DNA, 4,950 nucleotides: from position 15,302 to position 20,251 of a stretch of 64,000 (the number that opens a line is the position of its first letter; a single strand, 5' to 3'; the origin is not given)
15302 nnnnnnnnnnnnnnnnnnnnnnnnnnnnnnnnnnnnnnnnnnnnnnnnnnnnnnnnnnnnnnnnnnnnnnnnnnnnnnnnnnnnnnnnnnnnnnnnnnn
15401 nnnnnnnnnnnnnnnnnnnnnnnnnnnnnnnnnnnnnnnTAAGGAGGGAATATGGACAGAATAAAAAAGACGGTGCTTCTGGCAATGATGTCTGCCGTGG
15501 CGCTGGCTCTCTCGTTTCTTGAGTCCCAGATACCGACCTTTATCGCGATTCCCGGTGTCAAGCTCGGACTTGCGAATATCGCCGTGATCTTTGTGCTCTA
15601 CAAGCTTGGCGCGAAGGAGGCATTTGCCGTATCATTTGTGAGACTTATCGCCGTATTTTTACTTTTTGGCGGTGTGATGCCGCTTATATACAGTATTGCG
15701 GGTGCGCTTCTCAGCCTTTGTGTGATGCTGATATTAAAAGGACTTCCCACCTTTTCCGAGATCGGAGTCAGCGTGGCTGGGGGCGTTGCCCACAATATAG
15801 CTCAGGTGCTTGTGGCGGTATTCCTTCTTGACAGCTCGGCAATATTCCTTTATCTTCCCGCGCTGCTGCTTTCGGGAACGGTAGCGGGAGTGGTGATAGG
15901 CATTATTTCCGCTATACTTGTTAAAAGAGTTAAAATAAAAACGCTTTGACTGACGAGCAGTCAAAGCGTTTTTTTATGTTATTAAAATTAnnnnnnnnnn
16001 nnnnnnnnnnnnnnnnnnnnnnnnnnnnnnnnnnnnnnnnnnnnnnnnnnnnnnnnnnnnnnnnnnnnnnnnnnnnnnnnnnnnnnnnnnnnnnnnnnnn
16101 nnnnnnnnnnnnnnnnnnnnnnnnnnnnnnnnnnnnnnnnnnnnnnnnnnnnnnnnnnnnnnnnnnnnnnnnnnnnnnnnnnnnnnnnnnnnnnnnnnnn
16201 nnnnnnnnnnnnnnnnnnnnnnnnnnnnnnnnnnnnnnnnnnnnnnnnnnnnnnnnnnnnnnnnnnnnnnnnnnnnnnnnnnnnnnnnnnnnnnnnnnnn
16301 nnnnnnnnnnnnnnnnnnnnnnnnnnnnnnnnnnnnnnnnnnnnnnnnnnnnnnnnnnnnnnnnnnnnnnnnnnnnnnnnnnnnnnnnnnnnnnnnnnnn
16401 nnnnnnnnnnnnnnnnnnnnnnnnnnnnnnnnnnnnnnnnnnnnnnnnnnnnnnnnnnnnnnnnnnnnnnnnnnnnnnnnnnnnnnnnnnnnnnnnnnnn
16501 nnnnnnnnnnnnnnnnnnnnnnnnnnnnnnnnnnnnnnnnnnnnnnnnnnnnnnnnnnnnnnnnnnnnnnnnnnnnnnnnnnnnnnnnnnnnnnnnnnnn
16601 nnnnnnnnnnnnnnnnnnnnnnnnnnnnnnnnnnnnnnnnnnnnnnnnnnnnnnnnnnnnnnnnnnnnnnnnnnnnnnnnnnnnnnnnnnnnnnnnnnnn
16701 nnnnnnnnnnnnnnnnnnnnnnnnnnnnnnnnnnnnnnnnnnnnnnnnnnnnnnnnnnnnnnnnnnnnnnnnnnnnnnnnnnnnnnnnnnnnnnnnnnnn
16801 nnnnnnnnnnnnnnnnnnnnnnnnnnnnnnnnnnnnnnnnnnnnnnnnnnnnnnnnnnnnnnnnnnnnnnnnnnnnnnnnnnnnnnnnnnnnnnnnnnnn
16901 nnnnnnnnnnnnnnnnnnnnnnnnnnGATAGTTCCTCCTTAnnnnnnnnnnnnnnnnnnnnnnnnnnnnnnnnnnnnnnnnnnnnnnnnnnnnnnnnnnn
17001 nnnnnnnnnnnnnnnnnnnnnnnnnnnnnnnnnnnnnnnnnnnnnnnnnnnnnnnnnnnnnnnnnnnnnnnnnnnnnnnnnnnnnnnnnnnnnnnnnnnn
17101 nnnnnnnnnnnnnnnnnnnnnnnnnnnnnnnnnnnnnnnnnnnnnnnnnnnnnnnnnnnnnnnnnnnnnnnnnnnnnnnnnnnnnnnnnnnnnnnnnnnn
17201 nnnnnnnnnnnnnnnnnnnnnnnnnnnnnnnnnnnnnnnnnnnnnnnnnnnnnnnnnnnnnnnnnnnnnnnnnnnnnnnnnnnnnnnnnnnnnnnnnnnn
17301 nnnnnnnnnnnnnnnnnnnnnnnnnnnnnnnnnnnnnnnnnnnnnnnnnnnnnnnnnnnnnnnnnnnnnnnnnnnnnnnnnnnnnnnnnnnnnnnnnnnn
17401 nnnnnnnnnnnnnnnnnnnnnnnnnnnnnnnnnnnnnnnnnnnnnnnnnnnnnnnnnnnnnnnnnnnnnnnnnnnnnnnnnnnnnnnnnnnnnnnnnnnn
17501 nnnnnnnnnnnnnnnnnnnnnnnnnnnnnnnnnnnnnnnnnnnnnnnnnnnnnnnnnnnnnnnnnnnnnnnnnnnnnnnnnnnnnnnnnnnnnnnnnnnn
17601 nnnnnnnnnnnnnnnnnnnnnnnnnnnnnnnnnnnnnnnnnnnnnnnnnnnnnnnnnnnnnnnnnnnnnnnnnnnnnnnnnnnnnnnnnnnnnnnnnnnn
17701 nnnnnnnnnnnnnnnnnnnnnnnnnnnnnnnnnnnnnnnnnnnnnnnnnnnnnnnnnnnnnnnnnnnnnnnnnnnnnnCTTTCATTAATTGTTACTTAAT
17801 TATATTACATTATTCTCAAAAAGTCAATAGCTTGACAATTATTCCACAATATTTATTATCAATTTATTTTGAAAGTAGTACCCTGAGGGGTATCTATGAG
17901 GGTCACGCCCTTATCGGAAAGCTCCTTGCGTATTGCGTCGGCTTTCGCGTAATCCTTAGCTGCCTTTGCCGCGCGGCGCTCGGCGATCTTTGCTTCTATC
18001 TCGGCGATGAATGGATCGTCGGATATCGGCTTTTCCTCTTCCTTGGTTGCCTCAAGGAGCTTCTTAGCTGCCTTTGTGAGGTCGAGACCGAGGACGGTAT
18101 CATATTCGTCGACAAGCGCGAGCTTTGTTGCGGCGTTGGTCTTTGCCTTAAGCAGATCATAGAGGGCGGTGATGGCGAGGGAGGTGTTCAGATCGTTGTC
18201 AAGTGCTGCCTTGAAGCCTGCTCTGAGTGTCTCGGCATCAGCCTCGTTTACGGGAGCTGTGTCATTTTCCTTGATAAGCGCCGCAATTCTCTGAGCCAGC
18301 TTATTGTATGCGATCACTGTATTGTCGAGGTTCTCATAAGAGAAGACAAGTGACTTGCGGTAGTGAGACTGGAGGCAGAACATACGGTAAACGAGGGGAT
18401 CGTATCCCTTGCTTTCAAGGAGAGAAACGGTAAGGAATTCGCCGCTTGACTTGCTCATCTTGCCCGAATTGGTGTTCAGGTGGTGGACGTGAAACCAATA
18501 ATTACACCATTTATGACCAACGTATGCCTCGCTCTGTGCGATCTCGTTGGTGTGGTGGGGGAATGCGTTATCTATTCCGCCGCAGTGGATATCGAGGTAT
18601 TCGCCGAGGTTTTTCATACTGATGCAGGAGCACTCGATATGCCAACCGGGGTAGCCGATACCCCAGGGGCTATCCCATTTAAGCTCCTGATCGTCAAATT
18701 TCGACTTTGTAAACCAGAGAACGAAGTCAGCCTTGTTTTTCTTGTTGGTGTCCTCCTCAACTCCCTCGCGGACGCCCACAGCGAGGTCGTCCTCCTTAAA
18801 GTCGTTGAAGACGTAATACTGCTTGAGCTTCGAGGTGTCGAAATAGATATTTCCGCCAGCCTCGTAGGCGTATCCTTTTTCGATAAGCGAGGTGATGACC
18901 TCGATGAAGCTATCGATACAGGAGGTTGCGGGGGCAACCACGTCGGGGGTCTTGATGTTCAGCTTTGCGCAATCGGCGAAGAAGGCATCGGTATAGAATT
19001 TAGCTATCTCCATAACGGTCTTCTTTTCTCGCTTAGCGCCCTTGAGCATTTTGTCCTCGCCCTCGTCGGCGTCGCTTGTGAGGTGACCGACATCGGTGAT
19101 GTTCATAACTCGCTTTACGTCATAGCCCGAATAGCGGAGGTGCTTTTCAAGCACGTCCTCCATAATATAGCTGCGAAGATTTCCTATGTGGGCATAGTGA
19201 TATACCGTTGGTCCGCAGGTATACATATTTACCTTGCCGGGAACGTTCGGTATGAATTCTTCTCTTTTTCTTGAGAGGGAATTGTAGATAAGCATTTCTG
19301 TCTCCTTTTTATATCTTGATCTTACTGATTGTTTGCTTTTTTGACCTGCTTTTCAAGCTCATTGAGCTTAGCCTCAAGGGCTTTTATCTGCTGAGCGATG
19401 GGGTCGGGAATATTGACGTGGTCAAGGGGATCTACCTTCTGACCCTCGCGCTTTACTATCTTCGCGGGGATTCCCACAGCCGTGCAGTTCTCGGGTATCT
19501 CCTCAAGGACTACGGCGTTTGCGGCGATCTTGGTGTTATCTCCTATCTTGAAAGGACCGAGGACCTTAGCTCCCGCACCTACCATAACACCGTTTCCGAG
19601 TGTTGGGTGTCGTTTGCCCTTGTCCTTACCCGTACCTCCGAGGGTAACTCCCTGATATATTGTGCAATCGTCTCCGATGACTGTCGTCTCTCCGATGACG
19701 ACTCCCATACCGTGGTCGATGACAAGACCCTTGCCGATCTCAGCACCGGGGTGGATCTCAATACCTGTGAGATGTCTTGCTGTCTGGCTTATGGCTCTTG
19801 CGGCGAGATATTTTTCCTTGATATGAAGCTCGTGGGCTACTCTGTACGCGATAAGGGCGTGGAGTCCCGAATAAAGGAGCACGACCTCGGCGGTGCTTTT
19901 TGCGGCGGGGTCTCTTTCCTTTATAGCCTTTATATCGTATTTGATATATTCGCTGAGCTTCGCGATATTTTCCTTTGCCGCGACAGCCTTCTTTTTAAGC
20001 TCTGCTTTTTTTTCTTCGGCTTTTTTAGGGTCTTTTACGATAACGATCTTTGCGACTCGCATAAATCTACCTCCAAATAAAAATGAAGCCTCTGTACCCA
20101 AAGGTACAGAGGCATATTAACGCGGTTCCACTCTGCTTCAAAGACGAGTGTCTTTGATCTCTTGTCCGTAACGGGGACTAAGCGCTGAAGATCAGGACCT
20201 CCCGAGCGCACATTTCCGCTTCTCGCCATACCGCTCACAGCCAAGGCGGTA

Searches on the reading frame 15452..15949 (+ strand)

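Call 88: search_protein_families(library=pfam, max_evalue=0.00001, proteins=[window:15452-15949:+])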
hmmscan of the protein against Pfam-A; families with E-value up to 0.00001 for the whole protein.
window:15452-15949:+ (165 aa): 1 family
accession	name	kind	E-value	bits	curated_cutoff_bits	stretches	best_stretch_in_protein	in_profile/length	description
PF07456.16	Hpre_diP_synt_I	-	3e-39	134.8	30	1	13-154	1-145/147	Heptaprenyl diphosphate synthase component I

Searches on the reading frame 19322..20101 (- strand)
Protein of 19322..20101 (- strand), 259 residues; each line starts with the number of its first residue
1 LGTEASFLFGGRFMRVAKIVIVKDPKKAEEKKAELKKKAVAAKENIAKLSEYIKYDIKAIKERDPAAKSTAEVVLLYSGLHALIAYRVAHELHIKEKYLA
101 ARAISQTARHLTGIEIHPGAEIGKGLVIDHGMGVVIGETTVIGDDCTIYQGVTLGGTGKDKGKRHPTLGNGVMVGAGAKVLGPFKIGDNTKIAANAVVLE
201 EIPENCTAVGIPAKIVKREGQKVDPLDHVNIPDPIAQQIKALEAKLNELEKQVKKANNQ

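Call 88: search_protein_families(library=pfam, max_evalue=0.00001, proteins=[window:19322-20101:-])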
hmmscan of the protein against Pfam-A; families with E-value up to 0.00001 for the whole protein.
window:19322-20101:- (259 aa): 2 families
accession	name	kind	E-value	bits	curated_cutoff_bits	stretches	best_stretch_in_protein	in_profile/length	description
PF00132.30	Hexapep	-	1.7e-15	56.4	27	1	165-198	1-34/36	Bacterial transferase hexapeptide (six repeats)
PF06426.19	SATase_N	-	2.9e-07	31.2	21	1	29-83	49-103/105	Serine acetyltransferase, N-terminal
